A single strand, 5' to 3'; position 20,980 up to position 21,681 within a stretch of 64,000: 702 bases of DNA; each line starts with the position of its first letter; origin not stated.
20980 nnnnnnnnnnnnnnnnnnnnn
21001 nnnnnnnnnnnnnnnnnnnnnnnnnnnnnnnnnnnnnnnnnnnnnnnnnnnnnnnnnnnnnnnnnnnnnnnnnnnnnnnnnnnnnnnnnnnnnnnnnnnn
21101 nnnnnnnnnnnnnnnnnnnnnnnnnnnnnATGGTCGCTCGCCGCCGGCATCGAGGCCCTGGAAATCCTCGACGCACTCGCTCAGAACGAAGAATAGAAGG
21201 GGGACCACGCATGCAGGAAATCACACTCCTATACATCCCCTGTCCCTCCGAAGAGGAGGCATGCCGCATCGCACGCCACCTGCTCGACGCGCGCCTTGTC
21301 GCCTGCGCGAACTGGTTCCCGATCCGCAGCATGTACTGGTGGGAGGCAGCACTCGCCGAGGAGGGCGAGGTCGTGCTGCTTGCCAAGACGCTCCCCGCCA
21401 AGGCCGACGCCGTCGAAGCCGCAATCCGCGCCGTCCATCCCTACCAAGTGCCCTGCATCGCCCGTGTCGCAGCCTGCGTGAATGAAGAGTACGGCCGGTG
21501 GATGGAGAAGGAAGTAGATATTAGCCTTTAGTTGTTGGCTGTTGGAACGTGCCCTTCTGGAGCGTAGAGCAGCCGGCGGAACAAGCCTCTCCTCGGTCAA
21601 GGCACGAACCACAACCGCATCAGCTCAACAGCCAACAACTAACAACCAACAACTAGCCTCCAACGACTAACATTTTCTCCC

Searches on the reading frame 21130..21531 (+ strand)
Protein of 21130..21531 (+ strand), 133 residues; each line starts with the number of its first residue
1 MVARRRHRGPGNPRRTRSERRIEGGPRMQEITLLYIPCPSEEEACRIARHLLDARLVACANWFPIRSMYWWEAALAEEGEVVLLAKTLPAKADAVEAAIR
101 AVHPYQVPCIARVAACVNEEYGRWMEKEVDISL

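Call 13: search_protein_families(library=pfam, proteins=[window:21130-21531:+])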
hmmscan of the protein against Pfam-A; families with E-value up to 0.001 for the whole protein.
window:21130-21531:+ (133 aa): 1 family
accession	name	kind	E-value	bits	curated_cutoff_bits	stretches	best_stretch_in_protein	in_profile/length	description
PF03091.20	CutA1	-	3.8e-29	100.8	22.4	1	33-127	2-98/99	CutA1 divalent ion tolerance protein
